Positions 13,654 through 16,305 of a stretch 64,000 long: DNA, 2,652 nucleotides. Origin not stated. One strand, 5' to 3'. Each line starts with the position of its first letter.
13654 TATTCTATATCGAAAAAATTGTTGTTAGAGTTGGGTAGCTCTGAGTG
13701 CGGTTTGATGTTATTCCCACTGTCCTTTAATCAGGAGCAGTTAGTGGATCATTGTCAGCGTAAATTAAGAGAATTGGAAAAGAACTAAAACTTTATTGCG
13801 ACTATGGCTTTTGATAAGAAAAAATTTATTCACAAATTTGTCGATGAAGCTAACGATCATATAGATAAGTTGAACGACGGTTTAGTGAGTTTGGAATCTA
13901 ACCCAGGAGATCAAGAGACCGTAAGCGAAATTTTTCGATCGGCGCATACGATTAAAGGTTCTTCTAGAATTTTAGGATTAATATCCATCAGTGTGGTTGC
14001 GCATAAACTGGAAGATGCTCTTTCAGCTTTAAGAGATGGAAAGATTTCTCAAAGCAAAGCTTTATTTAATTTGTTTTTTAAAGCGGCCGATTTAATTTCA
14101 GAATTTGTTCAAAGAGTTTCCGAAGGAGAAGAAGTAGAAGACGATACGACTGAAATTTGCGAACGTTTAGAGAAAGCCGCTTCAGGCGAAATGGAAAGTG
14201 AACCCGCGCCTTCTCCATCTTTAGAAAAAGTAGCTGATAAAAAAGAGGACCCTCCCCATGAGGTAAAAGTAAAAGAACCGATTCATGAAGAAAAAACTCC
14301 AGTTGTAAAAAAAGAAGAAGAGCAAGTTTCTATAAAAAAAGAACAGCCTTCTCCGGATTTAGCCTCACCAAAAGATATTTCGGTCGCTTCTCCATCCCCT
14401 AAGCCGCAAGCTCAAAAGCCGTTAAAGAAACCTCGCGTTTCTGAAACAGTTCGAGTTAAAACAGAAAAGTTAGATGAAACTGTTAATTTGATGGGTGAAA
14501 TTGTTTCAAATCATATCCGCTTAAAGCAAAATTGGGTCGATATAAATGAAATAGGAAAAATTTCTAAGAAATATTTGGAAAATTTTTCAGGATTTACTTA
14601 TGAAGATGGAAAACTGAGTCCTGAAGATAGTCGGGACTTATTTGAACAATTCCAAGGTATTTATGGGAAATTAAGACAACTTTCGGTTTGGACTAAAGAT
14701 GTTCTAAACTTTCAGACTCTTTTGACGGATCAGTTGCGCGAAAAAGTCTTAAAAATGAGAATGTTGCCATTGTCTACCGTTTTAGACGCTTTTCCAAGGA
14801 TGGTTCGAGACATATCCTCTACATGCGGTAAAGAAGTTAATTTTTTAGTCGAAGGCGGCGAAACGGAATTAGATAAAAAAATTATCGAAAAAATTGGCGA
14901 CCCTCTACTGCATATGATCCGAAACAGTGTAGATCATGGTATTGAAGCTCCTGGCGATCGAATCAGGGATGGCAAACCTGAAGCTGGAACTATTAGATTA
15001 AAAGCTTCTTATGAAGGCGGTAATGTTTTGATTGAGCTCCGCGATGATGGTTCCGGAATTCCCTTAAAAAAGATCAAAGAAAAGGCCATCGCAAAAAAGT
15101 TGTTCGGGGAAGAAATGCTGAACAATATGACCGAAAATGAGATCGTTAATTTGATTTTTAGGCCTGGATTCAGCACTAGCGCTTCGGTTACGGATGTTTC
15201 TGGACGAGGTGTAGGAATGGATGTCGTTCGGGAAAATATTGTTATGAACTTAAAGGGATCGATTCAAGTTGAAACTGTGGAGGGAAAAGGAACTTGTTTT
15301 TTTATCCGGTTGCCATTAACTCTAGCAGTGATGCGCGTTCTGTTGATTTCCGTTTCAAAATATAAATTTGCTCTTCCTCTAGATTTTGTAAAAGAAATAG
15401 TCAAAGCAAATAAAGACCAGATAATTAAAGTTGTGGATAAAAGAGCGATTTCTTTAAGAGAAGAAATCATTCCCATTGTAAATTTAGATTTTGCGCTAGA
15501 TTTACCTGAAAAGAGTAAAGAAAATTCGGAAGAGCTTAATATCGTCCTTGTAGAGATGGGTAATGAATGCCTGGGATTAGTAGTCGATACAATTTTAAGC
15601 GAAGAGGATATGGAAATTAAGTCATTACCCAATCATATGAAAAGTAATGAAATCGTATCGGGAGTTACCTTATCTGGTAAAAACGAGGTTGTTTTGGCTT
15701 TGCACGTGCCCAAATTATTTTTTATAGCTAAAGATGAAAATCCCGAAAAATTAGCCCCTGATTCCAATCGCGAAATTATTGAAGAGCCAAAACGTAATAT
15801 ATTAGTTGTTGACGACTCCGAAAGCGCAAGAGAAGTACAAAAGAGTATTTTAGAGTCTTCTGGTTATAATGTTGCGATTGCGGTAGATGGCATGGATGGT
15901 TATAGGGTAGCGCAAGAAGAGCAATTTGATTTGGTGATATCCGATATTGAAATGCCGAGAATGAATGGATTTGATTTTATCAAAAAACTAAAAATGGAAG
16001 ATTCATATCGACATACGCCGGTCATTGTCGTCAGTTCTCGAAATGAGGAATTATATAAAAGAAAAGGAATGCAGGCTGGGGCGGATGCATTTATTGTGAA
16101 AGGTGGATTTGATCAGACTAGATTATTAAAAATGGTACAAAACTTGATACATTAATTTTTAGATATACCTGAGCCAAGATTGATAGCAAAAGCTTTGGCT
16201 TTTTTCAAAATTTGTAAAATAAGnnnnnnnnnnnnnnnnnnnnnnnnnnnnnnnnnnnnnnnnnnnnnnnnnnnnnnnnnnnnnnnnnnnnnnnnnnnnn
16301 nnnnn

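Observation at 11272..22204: Wsp/Pil-Chp-like chemosensory operon whose response-regulator output is a class III nucleotidyl cyclase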

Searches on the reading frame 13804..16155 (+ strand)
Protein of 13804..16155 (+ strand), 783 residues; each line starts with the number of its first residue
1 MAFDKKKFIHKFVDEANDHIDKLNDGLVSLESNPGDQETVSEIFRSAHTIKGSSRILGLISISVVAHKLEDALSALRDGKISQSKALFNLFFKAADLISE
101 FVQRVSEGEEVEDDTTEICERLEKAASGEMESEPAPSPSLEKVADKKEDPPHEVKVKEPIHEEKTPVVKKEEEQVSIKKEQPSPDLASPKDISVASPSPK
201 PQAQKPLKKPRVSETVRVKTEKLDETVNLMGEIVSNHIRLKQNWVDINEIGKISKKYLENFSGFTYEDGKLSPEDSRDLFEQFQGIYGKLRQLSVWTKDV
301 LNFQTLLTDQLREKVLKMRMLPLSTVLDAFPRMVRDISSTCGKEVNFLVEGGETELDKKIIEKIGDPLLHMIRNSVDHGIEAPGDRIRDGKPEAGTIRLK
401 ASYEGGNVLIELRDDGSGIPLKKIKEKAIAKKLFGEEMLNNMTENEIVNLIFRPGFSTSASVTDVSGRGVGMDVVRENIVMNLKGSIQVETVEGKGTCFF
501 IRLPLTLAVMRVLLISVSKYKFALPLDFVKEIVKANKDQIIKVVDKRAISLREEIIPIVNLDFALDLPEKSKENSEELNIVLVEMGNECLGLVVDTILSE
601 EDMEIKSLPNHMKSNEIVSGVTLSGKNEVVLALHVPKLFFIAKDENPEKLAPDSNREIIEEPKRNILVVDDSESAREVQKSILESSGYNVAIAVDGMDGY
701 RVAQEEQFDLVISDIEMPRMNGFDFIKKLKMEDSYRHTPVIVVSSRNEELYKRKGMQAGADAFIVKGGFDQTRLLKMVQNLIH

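Call 3: search_protein_families(library=pfam, proteins=[window:13804-16155:+], max_evalue=0.01)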
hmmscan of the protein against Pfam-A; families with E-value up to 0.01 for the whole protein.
window:13804-16155:+ (783 aa): 5 families
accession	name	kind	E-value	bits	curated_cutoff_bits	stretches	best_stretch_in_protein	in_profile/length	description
PF00072.30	Response_reg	-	3.4e-27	95.2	30.2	1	666-778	1-110/111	Response regulator receiver domain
PF01584.24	CheW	-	5.2e-21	75.2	23.5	1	512-639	2-134/138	CheW-like domain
PF02518.31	HATPase_c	-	9.9e-20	71.5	26.4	1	366-506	4-110/111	Histidine kinase-, DNA gyrase B-, and HSP90-like ATPase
PF01627.28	Hpt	-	8.1e-16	58.5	24.6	1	9-97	3-73/84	Hpt domain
PF02895.20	H-kinase_dim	-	1.1e-07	32.6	23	1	213-265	1-37/68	Signal transducing histidine kinase, homodimeric domain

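Call 32: find_homologous_proteins(query=window:13804-16152:+)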
Query window:13804-16152:+ (783 aa): 7966 proteins with E <= 0.001 among 8000 candidates; the best 120 are listed.
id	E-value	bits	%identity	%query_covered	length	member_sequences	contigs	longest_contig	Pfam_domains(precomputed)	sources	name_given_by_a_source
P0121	0.0e+0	1699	100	100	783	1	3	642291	PF02895.21,PF01584.25,PF02518.32,PF00072.31,PF01627.29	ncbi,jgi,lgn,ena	-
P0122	0.0e+0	1587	82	100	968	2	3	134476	PF02895.21,PF01584.25,PF02518.32,PF00072.31,PF01627.29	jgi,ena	jgi:chemotaxis protein histidine kinase CheA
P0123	0.0e+0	1498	87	100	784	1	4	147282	PF02895.21,PF01584.25,PF02518.32,PF00072.31,PF01627.29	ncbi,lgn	-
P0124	0.0e+0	1493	88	100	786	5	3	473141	PF02895.21,PF01584.25,PF02518.32,PF00072.31,PF01627.29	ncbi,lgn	-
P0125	0.0e+0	1481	88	100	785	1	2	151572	PF02895.21,PF01584.25,PF02518.32,PF00072.31,PF01627.29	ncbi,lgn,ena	-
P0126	0.0e+0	1086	58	100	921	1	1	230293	PF01584.25,PF27543.1,PF02518.32,PF00072.31,PF01627.29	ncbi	-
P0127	2.5e-275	934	60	76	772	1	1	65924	PF01584.25,PF02518.32,PF00072.31,PF01627.29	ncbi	-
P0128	2.4e-273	927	57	100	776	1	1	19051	PF01584.25,PF02518.32,PF00072.31,PF01627.29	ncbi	-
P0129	3.6e-269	913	49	100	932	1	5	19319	PF01584.25,PF02518.32,PF00072.31,PF01627.29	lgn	-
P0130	3.9e-269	913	51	100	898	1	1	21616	PF01584.25,PF02518.32,PF00072.31,PF01627.29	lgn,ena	-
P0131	2.1e-267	907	57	100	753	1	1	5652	PF01584.25,PF02518.32,PF00072.31,PF01627.29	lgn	-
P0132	2.2e-258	878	49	100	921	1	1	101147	PF01584.25,PF02518.32,PF00072.31,PF01627.29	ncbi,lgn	-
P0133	1.1e-255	869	50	100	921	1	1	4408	PF01584.25,PF02518.32,PF00072.31,PF01627.29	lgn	-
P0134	1.2e-253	862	49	100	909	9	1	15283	PF01584.25,PF02518.32,PF00072.31,PF01627.29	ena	-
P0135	8.4e-253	859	53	100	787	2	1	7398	PF02895.21,PF01584.25,PF02518.32,PF00072.31,PF01627.29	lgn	-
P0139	1.4e-236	805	53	100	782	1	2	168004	PF02895.21,PF01584.25,PF02518.32,PF00072.31,PF01627.29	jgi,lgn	jgi:chemotaxis protein histidine kinase CheA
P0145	2.0e-229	782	50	100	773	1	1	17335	PF02895.21,PF01584.25,PF02518.32,PF00072.31,PF01627.29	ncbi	ncbi:MAG: hybrid sensor histidine kinase/response regulator [Candidatus Anammoxibacter sp.]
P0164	3.2e-222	758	49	100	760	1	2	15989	PF01584.25,PF02518.32,PF00072.31,PF01627.29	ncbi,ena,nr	ncbi:MAG: hybrid sensor histidine kinase/response regulator [Nitrospina sp.]|nr:hybrid sensor histid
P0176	9.6e-220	750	48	100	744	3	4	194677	PF02895.21,PF01584.25,PF02518.32,PF00072.31,PF01627.29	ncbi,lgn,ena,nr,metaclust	ncbi:MAG: hypothetical protein A2X55_09520 [Nitrospirae bacterium GWB2_47_37]|nr:MAG: hypothetical p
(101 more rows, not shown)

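Call 33: find_encoding_contigs(protein=P0139, flank=9000, max_places=1)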
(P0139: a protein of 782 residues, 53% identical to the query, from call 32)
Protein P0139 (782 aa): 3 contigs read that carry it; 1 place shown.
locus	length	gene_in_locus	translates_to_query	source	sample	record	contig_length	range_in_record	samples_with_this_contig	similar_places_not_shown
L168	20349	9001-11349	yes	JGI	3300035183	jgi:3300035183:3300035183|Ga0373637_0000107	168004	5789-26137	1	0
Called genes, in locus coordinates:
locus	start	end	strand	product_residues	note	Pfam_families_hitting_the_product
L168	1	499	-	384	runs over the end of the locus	-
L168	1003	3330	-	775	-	PF02743:dCache_1, PF22309:HK-GC-Chemotax_sensor, PF00672:HAMP (weak), PF00015:MCPsignal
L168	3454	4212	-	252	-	PF00497:SBP_bac_3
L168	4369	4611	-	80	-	-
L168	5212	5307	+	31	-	-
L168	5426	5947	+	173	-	PF01584:CheW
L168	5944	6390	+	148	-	PF01584:CheW (weak)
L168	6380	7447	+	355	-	PF00072:Response_reg, PF01339:CheB_methylest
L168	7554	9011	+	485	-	PF01739:CheR, PF13424:TPR_12 (faint), PF00515:TPR_1 (faint), PF07719:TPR_2 (faint), PF13174:TPR_6 (faint), PF13181:TPR_8 (faint), PF13431:TPR_17 (faint), PF14559:TPR_19 (faint)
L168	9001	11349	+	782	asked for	PF01627:Hpt, PF02895:H-kinase_dim, PF02518:HATPase_c, PF01584:CheW, PF00072:Response_reg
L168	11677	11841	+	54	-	-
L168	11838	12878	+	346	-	PF09752:ABHD18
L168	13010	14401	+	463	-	PF13646:HEAT_2 (weak)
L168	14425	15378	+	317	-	PF03706:LPG_synthase_TM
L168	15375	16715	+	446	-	PF03447:NAD_binding_3, PF00742:Homoserine_dh, PF01842:ACT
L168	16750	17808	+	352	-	PF00291:PALP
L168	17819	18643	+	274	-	PF13489:Methyltransf_23, PF01209:Ubie_methyltran (weak), PF02353:CMAS, PF13847:Methyltransf_31, PF08241:Methyltransf_11, PF13649:Methyltransf_25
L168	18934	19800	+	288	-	PF13370:Fer4_13, PF00753:Lactamase_B (faint)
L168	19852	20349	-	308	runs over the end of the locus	PF00175:NAD_binding_1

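Call 34: find_encoding_contigs(protein=P0164, flank=9000, max_places=1)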
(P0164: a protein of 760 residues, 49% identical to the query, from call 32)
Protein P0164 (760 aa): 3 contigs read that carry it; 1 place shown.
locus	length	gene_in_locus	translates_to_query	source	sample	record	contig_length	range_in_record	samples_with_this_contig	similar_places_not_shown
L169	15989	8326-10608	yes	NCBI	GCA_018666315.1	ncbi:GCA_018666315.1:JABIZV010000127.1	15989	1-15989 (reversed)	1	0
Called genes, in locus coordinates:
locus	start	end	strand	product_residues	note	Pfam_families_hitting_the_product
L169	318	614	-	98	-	PF01047:MarR (weak)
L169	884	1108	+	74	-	-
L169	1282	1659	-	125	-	PF00072:Response_reg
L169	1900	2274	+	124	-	PF00072:Response_reg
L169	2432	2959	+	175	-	PF01584:CheW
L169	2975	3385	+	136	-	PF01584:CheW (faint)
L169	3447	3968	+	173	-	-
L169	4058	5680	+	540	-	PF00672:HAMP (weak), PF00015:MCPsignal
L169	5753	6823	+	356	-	PF00072:Response_reg, PF01339:CheB_methylest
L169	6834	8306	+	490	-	PF03705:CheR_N (weak), PF01739:CheR, PF00515:TPR_1 (faint), PF07719:TPR_2 (faint), PF13181:TPR_8 (faint), PF13432:TPR_16 (faint), PF14559:TPR_19 (faint)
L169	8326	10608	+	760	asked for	PF01627:Hpt, PF02518:HATPase_c, PF01584:CheW, PF00072:Response_reg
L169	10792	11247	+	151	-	PF00072:Response_reg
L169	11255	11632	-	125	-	PF00072:Response_reg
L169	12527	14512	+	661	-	PF00656:Peptidase_C14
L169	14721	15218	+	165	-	-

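Call 35: find_encoding_contigs(protein=P0145, flank=9000, max_places=1)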
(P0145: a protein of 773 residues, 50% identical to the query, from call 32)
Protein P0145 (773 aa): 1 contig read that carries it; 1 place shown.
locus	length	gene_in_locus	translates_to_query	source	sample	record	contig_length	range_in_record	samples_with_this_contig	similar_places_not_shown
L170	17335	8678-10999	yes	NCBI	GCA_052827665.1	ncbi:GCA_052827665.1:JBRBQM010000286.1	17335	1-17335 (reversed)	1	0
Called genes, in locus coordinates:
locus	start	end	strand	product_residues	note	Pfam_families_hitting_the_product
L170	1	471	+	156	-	PF00072:Response_reg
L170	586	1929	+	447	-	-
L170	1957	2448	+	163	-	-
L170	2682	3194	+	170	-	PF01584:CheW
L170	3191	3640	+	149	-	PF01584:CheW (weak)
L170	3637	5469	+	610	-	PF06103:DUF948 (weak), PF00672:HAMP, PF00015:MCPsignal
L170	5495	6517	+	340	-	PF00072:Response_reg, PF01339:CheB_methylest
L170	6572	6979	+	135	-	PF05635:23S_rRNA_IVP, PF22296:bAvd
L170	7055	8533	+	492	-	PF03705:CheR_N (weak), PF01739:CheR, PF13432:TPR_16 (faint), PF14559:TPR_19 (faint)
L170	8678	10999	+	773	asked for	PF01627:Hpt, PF02895:H-kinase_dim (weak), PF02518:HATPase_c, PF01584:CheW, PF00072:Response_reg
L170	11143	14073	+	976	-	PF00072:Response_reg, PF23198:PDE8A_N (faint), PF00512:HisKA, PF02518:HATPase_c, PF00072:Response_reg, PF01627:Hpt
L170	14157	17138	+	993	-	PF11845:Tll0287-like, PF00672:HAMP, PF00512:HisKA, PF02518:HATPase_c, PF00072:Response_reg, PF01627:Hpt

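Call 36: find_encoding_contigs(protein=P0176, flank=9000, max_places=1)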
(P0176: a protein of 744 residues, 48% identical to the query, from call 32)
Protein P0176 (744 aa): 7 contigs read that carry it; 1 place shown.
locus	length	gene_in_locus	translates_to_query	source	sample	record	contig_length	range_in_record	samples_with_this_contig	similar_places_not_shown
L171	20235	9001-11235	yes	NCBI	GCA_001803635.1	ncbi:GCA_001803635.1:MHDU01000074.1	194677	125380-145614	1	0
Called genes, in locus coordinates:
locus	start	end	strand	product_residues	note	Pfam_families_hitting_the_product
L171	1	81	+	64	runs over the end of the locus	PF02954:HTH_8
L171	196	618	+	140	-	PF00072:Response_reg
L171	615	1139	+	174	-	PF01584:CheW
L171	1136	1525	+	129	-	PF01584:CheW (weak)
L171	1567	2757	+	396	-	PF00015:MCPsignal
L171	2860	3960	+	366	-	PF13433:Peripla_BP_5, PF13458:Peripla_BP_6, PF01094:ANF_receptor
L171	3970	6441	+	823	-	PF00672:HAMP, PF00015:MCPsignal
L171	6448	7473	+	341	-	PF00072:Response_reg, PF01339:CheB_methylest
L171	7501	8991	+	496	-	PF01739:CheR, PF12895:ANAPC3 (faint), PF00515:TPR_1 (faint), PF07719:TPR_2 (faint), PF25063:ARM_TT21_C (weak), PF14559:TPR_19 (faint), PF13181:TPR_8 (faint)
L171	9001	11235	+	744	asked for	PF01627:Hpt, PF02895:H-kinase_dim, PF02518:HATPase_c, PF01584:CheW, PF00072:Response_reg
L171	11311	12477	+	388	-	PF00072:Response_reg, PF00512:HisKA, PF02518:HATPase_c, PF13581:HATPase_c_2 (faint)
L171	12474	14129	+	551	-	PF01627:Hpt, PF00072:Response_reg, PF00990:GGDEF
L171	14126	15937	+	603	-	PF01590:GAF, PF13185:GAF_2, PF13492:GAF_3, PF00158:Sigma54_activat, PF14532:Sigma54_activ_2, PF07724:AAA_2 (faint), PF25601:AAA_lid_14, PF02954:HTH_8, +1 more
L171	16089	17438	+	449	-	PF06103:DUF948 (faint), PF00672:HAMP (faint), PF00015:MCPsignal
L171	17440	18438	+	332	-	PF01058:Oxidored_q6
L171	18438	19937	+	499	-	PF27537:HoxH, PF00374:NiFeSe_Hases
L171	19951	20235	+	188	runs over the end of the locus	PF01750:HycI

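Call 38: list_cluster_members(proteins=[P0121, P0001, P0123, P0124, P0126, P0127, P0128, P0132])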
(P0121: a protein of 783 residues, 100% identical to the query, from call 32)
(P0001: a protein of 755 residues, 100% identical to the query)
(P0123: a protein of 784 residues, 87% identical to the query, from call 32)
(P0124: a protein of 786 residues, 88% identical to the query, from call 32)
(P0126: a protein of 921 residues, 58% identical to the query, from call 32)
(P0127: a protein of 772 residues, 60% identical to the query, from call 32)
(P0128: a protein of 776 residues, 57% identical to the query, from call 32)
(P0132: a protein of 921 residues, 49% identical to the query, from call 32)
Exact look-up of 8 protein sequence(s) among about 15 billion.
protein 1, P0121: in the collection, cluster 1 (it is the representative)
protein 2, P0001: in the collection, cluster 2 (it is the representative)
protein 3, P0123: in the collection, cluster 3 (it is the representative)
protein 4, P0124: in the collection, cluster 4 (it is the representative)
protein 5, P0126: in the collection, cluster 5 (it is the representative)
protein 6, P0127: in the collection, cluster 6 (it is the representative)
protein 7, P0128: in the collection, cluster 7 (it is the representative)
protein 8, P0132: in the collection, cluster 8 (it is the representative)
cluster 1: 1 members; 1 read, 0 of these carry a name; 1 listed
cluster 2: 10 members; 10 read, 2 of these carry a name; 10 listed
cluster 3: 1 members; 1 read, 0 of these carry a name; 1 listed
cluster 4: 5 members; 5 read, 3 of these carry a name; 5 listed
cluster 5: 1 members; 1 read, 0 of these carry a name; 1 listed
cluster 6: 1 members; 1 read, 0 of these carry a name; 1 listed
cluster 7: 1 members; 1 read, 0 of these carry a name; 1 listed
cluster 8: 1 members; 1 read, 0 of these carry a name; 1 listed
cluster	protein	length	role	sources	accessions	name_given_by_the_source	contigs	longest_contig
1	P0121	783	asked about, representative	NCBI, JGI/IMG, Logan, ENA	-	-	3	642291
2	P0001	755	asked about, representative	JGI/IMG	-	-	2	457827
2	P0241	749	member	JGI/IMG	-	adenylate cyclase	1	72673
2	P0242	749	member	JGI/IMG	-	adenylate cyclase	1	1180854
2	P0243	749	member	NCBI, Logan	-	-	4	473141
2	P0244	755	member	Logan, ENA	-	-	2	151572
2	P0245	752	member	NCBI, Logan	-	-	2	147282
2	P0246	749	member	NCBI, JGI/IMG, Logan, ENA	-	-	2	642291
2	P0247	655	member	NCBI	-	-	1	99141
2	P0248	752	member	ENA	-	-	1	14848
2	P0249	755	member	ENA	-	-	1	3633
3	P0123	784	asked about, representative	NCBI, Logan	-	-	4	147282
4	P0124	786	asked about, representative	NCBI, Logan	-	-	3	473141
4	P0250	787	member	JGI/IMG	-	two-component system chemotaxis sensor kinase CheA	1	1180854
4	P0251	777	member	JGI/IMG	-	two-component system, chemotaxis family, sensor kinase CheA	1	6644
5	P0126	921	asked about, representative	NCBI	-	-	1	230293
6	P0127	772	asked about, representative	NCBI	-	-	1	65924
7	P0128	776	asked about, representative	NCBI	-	-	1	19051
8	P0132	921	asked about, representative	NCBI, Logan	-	-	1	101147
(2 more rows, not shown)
